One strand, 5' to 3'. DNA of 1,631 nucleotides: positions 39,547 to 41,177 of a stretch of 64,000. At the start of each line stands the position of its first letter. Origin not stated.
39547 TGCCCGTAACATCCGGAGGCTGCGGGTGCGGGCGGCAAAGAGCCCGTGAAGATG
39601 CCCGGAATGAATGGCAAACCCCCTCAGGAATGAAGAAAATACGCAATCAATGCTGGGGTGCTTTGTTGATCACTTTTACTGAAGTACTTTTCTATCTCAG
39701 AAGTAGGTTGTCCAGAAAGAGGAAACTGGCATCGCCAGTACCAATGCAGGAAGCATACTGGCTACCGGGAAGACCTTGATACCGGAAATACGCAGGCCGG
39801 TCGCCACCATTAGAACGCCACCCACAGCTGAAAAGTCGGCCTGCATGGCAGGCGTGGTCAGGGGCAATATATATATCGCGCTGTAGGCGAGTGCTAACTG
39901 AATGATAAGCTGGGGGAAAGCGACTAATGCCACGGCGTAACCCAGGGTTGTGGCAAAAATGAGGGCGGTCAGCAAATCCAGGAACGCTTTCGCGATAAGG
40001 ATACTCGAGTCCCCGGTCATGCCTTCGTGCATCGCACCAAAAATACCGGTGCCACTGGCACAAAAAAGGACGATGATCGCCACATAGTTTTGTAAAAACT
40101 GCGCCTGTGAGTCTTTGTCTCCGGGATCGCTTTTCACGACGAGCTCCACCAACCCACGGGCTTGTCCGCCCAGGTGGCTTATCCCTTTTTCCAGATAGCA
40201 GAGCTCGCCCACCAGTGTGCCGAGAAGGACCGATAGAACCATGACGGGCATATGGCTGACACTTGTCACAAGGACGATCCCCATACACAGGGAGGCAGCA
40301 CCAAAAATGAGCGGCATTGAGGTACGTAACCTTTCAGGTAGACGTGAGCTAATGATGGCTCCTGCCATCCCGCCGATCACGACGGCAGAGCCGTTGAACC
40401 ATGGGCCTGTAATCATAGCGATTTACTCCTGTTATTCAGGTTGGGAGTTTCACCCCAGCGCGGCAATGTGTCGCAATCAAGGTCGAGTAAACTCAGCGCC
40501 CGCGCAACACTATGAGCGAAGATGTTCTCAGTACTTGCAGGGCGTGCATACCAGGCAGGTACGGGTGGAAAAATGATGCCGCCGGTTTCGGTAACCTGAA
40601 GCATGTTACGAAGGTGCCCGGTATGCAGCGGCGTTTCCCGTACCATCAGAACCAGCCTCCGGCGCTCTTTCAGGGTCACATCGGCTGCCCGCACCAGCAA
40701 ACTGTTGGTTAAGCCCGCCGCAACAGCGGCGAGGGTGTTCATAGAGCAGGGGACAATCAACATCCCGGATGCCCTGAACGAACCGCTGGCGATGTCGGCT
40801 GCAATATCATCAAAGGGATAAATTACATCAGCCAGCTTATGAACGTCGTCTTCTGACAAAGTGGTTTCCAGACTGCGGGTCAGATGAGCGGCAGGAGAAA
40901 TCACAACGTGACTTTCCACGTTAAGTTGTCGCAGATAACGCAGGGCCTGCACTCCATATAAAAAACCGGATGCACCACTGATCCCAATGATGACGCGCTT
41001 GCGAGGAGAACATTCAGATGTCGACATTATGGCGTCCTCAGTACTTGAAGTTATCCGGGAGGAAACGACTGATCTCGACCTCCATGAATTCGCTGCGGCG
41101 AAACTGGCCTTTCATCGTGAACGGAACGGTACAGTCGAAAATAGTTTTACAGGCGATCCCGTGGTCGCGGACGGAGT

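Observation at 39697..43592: UbiD/UbiX-type decarboxylase operon with membrane protein and divergent LysR regulator as island cargo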

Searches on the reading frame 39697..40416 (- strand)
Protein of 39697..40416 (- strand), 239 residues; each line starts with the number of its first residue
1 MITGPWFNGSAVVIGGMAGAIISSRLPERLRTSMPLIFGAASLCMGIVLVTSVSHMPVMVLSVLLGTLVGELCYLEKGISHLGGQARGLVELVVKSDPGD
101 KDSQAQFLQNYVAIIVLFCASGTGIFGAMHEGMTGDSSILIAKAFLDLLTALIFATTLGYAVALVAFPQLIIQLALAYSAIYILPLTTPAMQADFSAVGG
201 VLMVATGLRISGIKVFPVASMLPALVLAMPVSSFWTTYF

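Call 3: search_protein_families(library=pfam, proteins=[window:39697-40416:-])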
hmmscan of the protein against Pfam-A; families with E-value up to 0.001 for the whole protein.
window:39697-40416:- (239 aa): 1 family
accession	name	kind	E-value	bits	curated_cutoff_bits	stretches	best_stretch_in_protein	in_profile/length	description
PF04474.17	DUF554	-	1.4e-59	201.7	25.1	1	3-232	1-219/220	Protein of unknown function (DUF554)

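Call 4: search_protein_families(library=ncbifam, proteins=[window:39697-40416:-])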
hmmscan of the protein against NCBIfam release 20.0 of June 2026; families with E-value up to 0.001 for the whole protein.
window:39697-40416:- (239 aa): 0 families

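Call 42: search_protein_representatives(protein=window:39697-40416:-)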
Query: 239 residues. Proteins with E-value up to 0.001 (for the whole library): 2216; up to 1e-10: 966; up to 1e-30: 107. The best 150 are listed.
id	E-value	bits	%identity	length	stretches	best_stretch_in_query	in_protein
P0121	2.8e-79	282.0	76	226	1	34-214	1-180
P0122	1.5e-71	256.7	57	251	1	4-238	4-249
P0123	6.4e-70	251.4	52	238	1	3-239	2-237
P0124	7.6e-63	228.2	50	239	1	1-239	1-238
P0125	8.5e-62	224.8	47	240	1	2-237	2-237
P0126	3.0e-58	213.2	47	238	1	4-236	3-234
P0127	3.3e-58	213.1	46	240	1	3-239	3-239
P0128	4.8e-58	212.5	58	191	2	125-239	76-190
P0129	2.2e-57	210.4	44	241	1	6-237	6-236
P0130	7.0e-56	205.5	48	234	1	3-232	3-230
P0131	1.0e-55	204.9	63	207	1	1-166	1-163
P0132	4.3e-54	199.6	43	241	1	7-238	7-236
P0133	7.7e-52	192.2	48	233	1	7-238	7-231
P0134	1.4e-51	191.4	43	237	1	3-234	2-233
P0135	1.5e-51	191.3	43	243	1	5-238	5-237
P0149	1.1e-43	165.6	38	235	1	2-239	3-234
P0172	2.7e-39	151.2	35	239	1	3-237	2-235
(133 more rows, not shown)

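Call 49: predict_structure(alignment_id=A4)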
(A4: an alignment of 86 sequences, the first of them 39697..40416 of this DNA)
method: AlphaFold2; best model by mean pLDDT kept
length: 239 residues; sequences in the alignment: 86
mean_pLDDT: 95.7   pTM: 0.89
mean pLDDT of the five models: 95.7, 94.7, 93.9, 93.8, 93.7
residues with pLDDT >= 90: 229; 70-90: 9; 50-70: 1; < 50: 0
segments of 3 or more residues with pLDDT < 50: none
pLDDT, mean of each block of 10 residues (from residue 1): 97 98 97 95 96 98 98 97 94 85 88 96 94 96 97 96 98 97 94 96 97 97 97 98
secondary structure, 60 per line:
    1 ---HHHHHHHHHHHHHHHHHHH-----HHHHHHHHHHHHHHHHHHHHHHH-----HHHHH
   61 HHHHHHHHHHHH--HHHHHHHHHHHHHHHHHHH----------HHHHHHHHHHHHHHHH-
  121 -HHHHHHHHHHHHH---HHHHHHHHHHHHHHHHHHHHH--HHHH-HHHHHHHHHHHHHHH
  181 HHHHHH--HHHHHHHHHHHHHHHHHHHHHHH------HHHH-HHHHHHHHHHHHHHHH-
elements in order: H4-22 H28-50 H56-72 H75-93 H104-119 H122-134 H138-158 H161-164 H166-186 H189-211 H218-221 H223-238

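Call 51: fold_search(model_id=the predicted structure, library=pdb)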
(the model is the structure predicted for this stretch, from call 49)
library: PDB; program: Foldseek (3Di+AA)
matches with E <= 10: 161; with E <= 0.001: 0
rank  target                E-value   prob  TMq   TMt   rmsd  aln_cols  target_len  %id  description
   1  7z6m                  5.6e-01  0.60  0.39  0.39  11.8       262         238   16  Crystal structure of Zn2+-transporter BbZIP in a cadmium bound state (released 2022-08-10)
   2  7z6n_A                7.3e-01  0.08  0.18  0.16  16.9       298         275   15  Crystal structure of Zn2+-transporter BbZIP in a metal-stripped state (released 2022-08-10)
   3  5tsa                  8.0e-01  0.47  0.36  0.37  14.1       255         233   14  Crystal structure of the Zrt-/Irt-like protein from Bordetella bronchiseptica with bound Zn2+ (released 2017-09-20)
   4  7qoa_B                8.0e-01  0.16  0.25  0.18  18.4       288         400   14  Structure of CodB, a cytosine transporter in an outward-facing conformation (released 2022-07-13)
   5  8j1m                  8.0e-01  0.12  0.20  0.18  16.4       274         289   17  Crystal structure of a crosslinked variant of BbZIP (released 2024-11-13)
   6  6pgi                  9.5e-01  0.15  0.25  0.26  18.7       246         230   16  Asymmetric functions of a binuclear metal cluster within the transport pathway of the ZIP transition metal transporters (released 2019-12-11)
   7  9jqy_A                1.2e+00  0.14  0.23  0.21  15.6       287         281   10  Structural Insights into Selective Antagonism of TG6-129 and EP4 Prostaglandin Receptor (released 2025-10-22)
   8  7paf_A                1.2e+00  0.08  0.21  0.19  17.9       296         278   14  Streptococcus pneumoniae choline importer LicB in lipid nanodiscs (released 2022-03-16)
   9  7ru6_A                1.5e+00  0.08  0.20  0.17  16.9       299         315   12  Cryo-EM structure of the HIV-1 restriction factor human SERINC3 (released 2022-08-24)
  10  8e6m                  1.5e+00  0.03  0.14  0.10  18.2       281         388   12  X-ray structure of the Deinococcus radiodurans Nramp/MntH divalent transition metal transporter WT in an inward-open, ca (released 2023-05-03)
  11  4kjs_A                1.6e+00  0.06  0.17  0.14  19.3       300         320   14  Structure of native YfkE (released 2013-06-26)
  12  9l76_A                1.9e+00  0.06  0.17  0.10  17.1       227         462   16  Structures and mechanism of the nicotinamide nucleotide transhydrogenase from E. coli (released 2026-01-07)
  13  5jdq                  2.2e+00  0.10  0.26  0.22  15.8       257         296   13  Structural mechanisms of extracellular ion exchange and induced binding-site occlusion in the sodium-calcium exchanger N (released 2016-05-11)
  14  8sbe                  2.2e+00  0.05  0.16  0.11  16.2       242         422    9  Structure of the rat vesicular glutamate transporter 2 determined by single-particle Cryo-EM (released 2023-05-03)
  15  9a72_A                2.3e+00  0.05  0.13  0.12  32.2       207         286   13  Integrative model of YFMS-CHEW by crosslinking MS and deep learning (released 2024-09-18)
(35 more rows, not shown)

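Call 65: find_encoding_contigs(protein=P0132, flank=4000, max_places=3)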
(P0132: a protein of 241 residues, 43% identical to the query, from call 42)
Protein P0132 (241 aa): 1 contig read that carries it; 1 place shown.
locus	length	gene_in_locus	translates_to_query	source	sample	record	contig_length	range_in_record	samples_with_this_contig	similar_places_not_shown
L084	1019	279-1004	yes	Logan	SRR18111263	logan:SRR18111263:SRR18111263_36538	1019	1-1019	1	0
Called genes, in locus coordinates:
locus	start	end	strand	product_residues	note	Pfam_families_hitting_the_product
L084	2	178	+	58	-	?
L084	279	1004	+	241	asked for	PF04474:DUF554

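Call 66: find_encoding_contigs(protein=P0149, flank=4000, max_places=3)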
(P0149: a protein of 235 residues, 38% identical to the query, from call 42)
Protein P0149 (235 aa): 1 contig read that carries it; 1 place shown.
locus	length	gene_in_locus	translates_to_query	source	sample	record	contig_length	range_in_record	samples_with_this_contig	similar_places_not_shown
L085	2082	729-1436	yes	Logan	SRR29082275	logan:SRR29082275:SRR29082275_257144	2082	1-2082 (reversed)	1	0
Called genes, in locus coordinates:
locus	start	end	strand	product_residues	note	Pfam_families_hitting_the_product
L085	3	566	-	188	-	?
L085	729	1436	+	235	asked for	PF04474:DUF554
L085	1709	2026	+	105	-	-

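Call 67: find_encoding_contigs(protein=P0172, flank=4000, max_places=3)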
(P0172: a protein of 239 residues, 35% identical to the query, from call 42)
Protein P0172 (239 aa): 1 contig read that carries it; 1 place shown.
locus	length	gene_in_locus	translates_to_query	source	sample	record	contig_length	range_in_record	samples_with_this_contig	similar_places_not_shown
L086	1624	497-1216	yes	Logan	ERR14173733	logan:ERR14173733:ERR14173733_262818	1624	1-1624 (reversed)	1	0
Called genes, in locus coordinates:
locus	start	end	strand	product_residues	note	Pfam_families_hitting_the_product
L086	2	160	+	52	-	?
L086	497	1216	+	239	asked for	PF04474:DUF554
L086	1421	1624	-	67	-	?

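Call 71: search_solved_structures(query=A4, max_evalue=10)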
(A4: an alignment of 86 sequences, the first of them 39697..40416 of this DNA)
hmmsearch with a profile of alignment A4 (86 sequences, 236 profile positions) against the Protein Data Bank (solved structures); distinct sequences matched with E-value up to 10: 2.
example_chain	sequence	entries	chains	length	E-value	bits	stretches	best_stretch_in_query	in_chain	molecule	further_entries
6skq_A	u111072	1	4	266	1.2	11.8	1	104-133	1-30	Beta-lactamase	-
3gmi_A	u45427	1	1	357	1.5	11.4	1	57-144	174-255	UPF0348 protein MJ0951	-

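Call 72: search_protein_families(library=pfam, proteins=[window:39697-40416:-], max_evalue=10)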
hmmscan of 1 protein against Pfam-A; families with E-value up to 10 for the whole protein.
window:39697-40416:- (239 aa): 2 families
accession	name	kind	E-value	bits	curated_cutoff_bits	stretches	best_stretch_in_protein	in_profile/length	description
PF04474.17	DUF554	-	1.4e-59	201.7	25.1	1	3-232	1-219/220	Protein of unknown function (DUF554)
PF09769.14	ApoO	-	0.038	14.3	31.4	1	10-42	71-103/131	Apolipoprotein O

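Call 73: search_protein_families(library=padloc, proteins=[window:39697-40416:-], max_evalue=0.001)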
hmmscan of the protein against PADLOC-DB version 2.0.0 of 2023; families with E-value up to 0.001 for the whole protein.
window:39697-40416:- (239 aa): 0 families

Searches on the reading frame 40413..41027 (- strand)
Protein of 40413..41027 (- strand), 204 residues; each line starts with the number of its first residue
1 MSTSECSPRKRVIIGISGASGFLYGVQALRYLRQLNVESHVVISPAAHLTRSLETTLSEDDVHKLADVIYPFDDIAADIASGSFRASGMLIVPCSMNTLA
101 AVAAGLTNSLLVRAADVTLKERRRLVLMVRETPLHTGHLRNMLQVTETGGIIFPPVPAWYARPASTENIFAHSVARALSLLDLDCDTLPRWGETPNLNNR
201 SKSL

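Call 3: search_protein_families(library=pfam, proteins=[window:40413-41027:-])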
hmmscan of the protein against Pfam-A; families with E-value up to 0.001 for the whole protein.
window:40413-41027:- (204 aa): 1 family
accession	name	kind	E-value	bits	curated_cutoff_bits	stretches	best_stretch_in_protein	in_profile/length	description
PF02441.25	Flavoprotein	-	6e-39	133.7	22.7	1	10-172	1-145/162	Flavoprotein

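Call 4: search_protein_families(library=ncbifam, proteins=[window:40413-41027:-])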
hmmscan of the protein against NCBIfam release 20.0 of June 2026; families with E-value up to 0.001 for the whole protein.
window:40413-41027:- (204 aa): 7 families
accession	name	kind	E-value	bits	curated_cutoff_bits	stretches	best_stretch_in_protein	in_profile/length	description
NF004685.0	PRK06029.1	subfamily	9.4e-72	241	188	1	10-192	2-185/187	UbiX family flavin prenyltransferase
NF041206.1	VdcB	exception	1.3e-66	223.8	290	1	11-191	1-182/184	non-oxidative hydroxyarylic acid decarboxylases subunit B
TIGR00421.1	ubiX_pad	subfamily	1.4e-63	213.9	108.9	1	11-191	1-181/181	UbiX family flavin prenyltransferase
NF041218.1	BagM_FevK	exception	2.5e-58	197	420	1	11-196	2-188/215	bagremycin/ferroverdin biosynthesis UbiX family decarboxylase BagM/FevK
TIGR00521.1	coaBC_dfp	equivalog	2.1e-05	23.7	219.7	1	9-113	3-107/392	bifunctional phosphopantothenoylcysteine decarboxylase/phosphopantothenate--cysteine ligase CoaBC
NF006161.0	PRK08305.1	equivalog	0.00046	19.9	156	1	89-150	88-149/196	dipicolinate synthase subunit B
TIGR02852.1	spore_dpaB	equivalog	0.00067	19.1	229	1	88-131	82-125/187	dipicolinate synthase subunit B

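Call 8: search_solved_structures(query=window:40413-41027:-, max_evalue=1e-10)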
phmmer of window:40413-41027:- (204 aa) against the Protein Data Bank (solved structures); distinct sequences matched with E-value up to 1e-10: 15.
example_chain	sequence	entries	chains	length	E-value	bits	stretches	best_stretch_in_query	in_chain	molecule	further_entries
6qlg_C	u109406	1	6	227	4.4e-57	195.9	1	7-192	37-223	Flavin prenyltransferase PAD1, mitochondrial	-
6m8t_A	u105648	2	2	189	2e-48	167.7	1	11-192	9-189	Flavin prenyltransferase UbiX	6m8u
1sbz_A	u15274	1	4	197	2.7e-45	157.5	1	11-201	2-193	Probable aromatic acid decarboxylase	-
6m8v_A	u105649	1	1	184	4.9e-39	137.1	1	11-193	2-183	Flavin prenyltransferase UbiX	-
6qlk_A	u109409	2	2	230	6.1e-38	133.5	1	8-194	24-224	Flavin prenyltransferase UbiX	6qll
7km2_L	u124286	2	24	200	1e-37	132.7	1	10-198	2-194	Flavin prenyltransferase UbiX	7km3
6qli_A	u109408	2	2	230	7.8e-37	129.9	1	8-194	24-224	Flavin prenyltransferase UbiX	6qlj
6qlh_A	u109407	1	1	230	1.1e-36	129.4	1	8-194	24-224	Flavin prenyltransferase UbiX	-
3zqu_A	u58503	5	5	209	1.1e-36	129.4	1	9-194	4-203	PROBABLE AROMATIC ACID DECARBOXYLASE | UbiX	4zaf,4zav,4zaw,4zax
4zag_A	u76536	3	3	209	2.7e-36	128.1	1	9-194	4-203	Probable aromatic acid decarboxylase | UbiX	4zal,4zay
4zan_A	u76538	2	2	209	4.2e-36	127.5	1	9-194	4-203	UbiX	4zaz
6qlv_A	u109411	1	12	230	6.9e-35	123.5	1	8-194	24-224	Flavin prenyltransferase UbiX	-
2ejb_A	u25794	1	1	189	9.2e-33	116.6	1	11-191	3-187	Probable aromatic acid decarboxylase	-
4rhf_A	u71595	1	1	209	8.3e-30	107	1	11-192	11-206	3-octaprenyl-4-hydroxybenzoate carboxy-lyase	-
4rhe_A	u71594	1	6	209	1.2e-29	106.4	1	11-192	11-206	3-octaprenyl-4-hydroxybenzoate carboxy-lyase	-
